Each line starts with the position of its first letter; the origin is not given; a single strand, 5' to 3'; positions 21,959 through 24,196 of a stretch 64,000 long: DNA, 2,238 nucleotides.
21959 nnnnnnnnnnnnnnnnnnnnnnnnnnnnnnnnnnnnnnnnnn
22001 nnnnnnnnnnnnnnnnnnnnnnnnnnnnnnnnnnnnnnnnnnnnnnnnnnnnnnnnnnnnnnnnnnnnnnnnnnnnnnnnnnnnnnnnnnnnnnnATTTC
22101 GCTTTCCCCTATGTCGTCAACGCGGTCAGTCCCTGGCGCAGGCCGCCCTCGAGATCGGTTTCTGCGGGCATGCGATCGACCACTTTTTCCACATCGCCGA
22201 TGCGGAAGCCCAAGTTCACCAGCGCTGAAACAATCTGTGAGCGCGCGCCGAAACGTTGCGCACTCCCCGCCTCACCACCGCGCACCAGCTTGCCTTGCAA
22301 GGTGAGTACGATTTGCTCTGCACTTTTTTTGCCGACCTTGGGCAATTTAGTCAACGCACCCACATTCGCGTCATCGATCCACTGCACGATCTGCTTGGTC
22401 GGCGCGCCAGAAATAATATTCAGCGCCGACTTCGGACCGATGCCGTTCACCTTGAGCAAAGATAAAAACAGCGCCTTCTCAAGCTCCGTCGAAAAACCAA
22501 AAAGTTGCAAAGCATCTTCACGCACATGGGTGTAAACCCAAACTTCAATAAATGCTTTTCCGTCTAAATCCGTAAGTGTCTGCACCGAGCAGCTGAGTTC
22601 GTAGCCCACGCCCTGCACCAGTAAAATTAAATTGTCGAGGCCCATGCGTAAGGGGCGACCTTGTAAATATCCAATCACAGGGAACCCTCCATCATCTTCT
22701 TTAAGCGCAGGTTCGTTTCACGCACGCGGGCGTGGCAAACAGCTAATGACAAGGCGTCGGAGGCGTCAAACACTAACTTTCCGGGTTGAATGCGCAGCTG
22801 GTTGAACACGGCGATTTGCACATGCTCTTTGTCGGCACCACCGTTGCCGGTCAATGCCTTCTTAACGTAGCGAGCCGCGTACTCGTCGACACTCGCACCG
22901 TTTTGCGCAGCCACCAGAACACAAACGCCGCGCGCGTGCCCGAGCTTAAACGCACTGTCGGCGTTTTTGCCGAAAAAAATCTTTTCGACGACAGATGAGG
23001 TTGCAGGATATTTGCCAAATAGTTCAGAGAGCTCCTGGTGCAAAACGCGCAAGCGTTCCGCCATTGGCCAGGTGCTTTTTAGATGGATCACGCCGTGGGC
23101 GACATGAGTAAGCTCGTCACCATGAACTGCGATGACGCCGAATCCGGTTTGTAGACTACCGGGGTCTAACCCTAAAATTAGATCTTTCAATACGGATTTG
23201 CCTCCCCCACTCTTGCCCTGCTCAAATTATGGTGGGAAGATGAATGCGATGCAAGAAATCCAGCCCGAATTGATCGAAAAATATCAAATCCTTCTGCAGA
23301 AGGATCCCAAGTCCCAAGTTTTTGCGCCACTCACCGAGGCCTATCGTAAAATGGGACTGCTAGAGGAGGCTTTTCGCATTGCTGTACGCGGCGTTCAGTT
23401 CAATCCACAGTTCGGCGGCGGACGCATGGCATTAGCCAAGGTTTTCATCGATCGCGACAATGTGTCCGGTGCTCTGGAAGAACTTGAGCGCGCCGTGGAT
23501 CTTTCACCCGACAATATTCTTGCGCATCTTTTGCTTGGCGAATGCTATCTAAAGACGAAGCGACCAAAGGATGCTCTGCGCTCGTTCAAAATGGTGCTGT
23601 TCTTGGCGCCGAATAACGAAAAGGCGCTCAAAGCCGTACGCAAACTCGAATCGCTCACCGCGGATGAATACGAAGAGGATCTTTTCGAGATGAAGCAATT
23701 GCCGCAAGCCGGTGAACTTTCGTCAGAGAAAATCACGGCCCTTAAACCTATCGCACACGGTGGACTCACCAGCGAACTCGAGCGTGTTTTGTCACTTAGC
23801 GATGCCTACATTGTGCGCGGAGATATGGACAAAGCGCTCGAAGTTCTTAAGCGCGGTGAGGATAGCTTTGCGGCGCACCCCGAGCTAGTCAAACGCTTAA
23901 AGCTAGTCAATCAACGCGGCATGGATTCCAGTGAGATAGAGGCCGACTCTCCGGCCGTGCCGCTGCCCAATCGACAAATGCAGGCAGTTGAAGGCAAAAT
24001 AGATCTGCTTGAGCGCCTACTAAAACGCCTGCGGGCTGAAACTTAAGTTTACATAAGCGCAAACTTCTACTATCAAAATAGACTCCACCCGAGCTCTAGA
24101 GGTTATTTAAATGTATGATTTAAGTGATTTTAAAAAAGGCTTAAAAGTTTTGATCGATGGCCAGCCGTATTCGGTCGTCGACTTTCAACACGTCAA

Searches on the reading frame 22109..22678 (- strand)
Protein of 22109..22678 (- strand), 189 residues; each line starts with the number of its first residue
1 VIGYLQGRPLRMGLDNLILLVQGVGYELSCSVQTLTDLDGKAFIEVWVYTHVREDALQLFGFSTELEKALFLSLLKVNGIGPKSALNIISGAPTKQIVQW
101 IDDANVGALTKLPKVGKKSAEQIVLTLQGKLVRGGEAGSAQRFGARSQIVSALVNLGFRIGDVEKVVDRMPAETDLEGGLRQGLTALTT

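Call 82: search_protein_families(library=pfam, proteins=[window:22109-22678:-], max_evalue=0.0001)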
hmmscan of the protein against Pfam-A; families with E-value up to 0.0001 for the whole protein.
window:22109-22678:- (189 aa): 4 families
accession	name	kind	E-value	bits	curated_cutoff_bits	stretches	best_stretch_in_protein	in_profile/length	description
PF01330.27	RuvA_N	-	6.7e-17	61.8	23.6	1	1-61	1-61/61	RuvA N terminal domain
PF14520.12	HHH_5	-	2.2e-11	44.5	27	1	71-128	1-56/57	Helix-hairpin-helix domain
PF07499.19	RuvA_C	-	3.7e-06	27.7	24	1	145-187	2-46/47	RuvA, C-terminal domain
PF21176.3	RecR_HhH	-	4.5e-05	23.6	27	0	108-127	7-26/45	RecR, helix-hairpin-helix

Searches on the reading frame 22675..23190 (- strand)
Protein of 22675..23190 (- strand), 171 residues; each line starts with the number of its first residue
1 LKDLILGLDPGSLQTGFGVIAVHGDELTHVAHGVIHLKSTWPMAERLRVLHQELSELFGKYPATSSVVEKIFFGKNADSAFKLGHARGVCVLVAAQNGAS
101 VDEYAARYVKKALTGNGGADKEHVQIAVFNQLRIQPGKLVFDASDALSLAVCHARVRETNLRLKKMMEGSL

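Call 82: search_protein_families(library=pfam, proteins=[window:22675-23190:-], max_evalue=0.0001)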
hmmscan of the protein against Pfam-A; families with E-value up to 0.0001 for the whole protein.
window:22675-23190:- (171 aa): 1 family
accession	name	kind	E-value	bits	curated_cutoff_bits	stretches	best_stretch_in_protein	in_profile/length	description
PF02075.23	RuvC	-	3.4e-42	144.3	22.2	1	5-153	1-148/148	Crossover junction endodeoxyribonuclease RuvC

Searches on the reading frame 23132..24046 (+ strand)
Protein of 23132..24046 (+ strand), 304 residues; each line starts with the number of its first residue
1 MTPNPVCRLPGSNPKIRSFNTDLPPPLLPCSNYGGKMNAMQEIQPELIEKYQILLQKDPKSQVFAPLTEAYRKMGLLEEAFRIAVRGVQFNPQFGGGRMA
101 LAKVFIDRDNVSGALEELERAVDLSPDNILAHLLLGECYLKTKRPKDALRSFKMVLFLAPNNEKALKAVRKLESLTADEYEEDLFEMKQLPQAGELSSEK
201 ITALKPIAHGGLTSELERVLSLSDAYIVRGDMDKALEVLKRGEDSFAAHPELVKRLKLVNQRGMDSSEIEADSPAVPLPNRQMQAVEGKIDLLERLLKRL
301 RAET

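Call 83: search_protein_families(library=pfam, proteins=[window:23132-24046:+], max_evalue=0.0001)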
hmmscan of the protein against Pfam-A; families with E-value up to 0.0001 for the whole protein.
window:23132-24046:+ (304 aa): 10 families
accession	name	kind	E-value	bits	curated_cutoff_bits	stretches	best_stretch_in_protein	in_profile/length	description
PF14559.12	TPR_19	-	2e-14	54.1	25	1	109-170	5-66/68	Tetratricopeptide repeat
PF13428.12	TPR_14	-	3.1e-12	46.3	23.5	0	98-137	4-43/44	Tetratricopeptide repeat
PF07719.23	TPR_2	-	5.9e-12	45.2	27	0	131-162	3-34/34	Tetratricopeptide repeat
PF13432.12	TPR_16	-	4.6e-10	40.2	32.7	1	100-162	2-64/65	Tetratricopeptide repeat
PF00515.34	TPR_1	-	1.4e-09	37.8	27.8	0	131-162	3-34/34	Tetratricopeptide repeat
PF13414.12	TPR_11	-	9.9e-09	35.2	26.8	1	103-141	2-40/42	TPR repeat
PF25058.1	ARM_TT21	-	2.5e-06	27.9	27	0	56-146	52-145/155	Tetratricopeptide repeat protein 21 ARM repeat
PF13176.12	TPR_7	-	9.9e-06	25.7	27.9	0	131-163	1-33/36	Tetratricopeptide repeat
PF12895.13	ANAPC3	-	1.7e-05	25.4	27.2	0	99-152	27-79/82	Anaphase-promoting complex, cyclosome, subunit 3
PF13181.12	TPR_8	-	2.5e-05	24.5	25.7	0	131-161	3-33/34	Tetratricopeptide repeat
